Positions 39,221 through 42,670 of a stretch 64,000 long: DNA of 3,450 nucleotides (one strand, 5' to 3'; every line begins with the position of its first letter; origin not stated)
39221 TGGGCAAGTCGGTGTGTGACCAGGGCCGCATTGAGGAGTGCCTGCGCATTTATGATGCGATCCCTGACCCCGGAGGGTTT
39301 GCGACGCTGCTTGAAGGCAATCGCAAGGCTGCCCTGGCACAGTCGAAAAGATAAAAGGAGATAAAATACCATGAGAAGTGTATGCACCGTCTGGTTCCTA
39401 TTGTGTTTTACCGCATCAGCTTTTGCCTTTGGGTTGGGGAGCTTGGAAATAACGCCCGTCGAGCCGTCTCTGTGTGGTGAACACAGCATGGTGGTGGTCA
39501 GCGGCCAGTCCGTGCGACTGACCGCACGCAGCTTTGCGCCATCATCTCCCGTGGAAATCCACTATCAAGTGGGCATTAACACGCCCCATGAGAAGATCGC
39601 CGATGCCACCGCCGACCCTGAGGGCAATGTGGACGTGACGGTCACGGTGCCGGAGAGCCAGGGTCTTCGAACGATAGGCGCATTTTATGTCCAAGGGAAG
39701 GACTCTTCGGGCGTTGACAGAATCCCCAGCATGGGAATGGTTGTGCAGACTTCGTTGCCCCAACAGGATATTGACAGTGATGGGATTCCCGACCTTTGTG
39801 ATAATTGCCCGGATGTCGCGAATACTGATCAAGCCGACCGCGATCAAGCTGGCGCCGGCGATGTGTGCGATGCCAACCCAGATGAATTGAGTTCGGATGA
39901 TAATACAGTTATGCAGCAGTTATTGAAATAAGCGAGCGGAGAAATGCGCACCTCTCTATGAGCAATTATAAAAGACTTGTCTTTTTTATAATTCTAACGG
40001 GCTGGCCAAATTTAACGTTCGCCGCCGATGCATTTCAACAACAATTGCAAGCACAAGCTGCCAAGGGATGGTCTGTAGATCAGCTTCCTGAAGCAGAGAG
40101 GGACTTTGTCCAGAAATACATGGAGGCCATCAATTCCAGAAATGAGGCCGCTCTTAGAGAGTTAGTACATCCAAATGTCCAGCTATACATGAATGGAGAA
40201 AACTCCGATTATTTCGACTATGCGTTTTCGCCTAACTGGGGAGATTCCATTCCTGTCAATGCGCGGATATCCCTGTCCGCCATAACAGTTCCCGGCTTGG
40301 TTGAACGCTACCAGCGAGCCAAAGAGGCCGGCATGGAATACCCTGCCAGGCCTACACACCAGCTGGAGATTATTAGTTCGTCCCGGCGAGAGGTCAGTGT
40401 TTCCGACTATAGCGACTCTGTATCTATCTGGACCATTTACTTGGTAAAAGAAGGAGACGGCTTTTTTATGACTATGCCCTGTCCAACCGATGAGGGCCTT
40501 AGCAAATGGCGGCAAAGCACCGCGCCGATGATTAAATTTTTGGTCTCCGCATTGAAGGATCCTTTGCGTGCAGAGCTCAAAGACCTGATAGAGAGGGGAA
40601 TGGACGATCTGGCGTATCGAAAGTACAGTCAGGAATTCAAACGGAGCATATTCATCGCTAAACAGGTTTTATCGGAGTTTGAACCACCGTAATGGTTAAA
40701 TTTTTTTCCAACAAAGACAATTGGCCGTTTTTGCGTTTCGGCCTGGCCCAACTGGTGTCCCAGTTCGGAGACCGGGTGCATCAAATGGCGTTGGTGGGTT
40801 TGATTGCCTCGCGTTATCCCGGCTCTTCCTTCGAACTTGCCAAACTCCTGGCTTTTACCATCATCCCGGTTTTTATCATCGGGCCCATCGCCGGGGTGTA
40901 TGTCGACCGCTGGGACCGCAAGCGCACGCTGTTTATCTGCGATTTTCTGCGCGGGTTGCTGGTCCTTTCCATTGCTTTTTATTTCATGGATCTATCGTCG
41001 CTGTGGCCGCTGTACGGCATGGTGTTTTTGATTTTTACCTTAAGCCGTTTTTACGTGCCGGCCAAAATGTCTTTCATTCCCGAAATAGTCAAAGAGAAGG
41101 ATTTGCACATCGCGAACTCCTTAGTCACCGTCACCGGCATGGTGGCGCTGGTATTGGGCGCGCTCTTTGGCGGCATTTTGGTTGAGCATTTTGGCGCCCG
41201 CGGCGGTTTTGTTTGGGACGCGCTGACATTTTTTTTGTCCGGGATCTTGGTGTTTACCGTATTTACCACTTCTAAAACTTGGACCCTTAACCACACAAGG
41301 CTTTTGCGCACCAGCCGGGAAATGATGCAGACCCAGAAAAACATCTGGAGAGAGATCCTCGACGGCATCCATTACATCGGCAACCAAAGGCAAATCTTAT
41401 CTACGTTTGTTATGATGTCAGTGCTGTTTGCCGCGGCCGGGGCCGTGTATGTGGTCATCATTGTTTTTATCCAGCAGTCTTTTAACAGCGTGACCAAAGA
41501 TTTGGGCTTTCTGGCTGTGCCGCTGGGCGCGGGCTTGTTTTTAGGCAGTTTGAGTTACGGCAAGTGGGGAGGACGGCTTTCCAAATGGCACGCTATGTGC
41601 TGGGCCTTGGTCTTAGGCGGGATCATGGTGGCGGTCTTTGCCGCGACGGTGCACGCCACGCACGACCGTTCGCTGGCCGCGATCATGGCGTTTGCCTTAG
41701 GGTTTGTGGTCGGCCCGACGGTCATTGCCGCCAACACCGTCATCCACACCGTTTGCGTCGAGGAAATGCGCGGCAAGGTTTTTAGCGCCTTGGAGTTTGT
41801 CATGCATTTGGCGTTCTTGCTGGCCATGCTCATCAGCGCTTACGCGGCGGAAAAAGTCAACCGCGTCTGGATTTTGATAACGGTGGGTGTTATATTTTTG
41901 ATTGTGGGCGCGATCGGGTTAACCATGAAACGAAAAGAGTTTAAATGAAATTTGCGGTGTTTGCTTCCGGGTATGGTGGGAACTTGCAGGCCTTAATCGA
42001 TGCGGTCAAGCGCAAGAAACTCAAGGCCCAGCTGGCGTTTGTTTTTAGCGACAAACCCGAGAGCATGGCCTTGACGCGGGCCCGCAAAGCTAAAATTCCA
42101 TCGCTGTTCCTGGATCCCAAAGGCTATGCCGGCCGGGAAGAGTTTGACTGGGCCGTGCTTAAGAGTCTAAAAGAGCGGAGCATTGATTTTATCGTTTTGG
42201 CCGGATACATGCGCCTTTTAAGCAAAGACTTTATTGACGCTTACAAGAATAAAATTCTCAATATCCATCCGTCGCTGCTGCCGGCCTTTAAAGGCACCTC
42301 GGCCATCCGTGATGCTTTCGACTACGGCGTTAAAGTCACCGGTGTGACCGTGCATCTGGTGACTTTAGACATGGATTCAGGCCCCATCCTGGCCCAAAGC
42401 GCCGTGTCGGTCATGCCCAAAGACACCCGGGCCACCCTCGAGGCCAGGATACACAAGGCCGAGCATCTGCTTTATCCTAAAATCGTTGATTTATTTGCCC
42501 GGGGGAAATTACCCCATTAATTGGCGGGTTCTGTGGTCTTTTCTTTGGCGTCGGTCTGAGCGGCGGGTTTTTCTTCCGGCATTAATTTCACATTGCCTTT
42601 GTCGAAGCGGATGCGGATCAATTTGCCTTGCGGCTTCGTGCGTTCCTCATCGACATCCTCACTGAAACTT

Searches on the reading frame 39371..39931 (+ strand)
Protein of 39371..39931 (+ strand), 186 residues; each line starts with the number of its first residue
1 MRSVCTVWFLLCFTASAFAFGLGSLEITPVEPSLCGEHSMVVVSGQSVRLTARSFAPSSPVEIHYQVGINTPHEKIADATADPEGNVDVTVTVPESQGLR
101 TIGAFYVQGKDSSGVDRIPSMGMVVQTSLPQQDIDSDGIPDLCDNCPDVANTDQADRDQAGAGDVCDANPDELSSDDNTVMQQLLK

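Call 70: search_protein_families(library=pfam, proteins=[window:39371-39931:+], max_evalue=0.00001)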
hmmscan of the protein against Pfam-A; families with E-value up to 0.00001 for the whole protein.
window:39371-39931:+ (186 aa): 1 family
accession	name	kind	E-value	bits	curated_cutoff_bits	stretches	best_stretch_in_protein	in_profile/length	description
PF02412.23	TSP_3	-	4.6e-06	26.7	25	0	131-154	13-36/36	Thrombospondin type 3 repeat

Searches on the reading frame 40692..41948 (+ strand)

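Call 70: search_protein_families(library=pfam, proteins=[window:40692-41948:+], max_evalue=0.00001)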
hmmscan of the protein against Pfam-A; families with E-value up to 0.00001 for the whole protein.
window:40692-41948:+ (418 aa): 2 families
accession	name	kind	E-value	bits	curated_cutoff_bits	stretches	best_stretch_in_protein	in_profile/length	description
PF07690.21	MFS_1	-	9.8e-27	94.2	33.4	2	18-264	3-232/347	Major Facilitator Superfamily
PF05977.19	MFS_3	-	1.4e-15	57.2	27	1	18-416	17-397/524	Transmembrane secretion effector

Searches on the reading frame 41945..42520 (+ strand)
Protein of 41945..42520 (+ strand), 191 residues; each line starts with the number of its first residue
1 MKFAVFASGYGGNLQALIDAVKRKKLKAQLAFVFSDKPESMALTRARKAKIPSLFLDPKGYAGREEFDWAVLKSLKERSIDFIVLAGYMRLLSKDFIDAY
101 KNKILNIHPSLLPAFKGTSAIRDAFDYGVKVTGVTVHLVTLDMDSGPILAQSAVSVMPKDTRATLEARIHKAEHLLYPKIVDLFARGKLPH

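Call 70: search_protein_families(library=pfam, proteins=[window:41945-42520:+], max_evalue=0.00001)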
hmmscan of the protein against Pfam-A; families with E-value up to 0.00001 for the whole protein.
window:41945-42520:+ (191 aa): 1 family
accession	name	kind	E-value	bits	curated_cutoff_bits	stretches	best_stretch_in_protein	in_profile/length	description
PF00551.24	Formyl_trans_N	-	4.6e-58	196.4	26.1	1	1-180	1-180/181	Formyl transferase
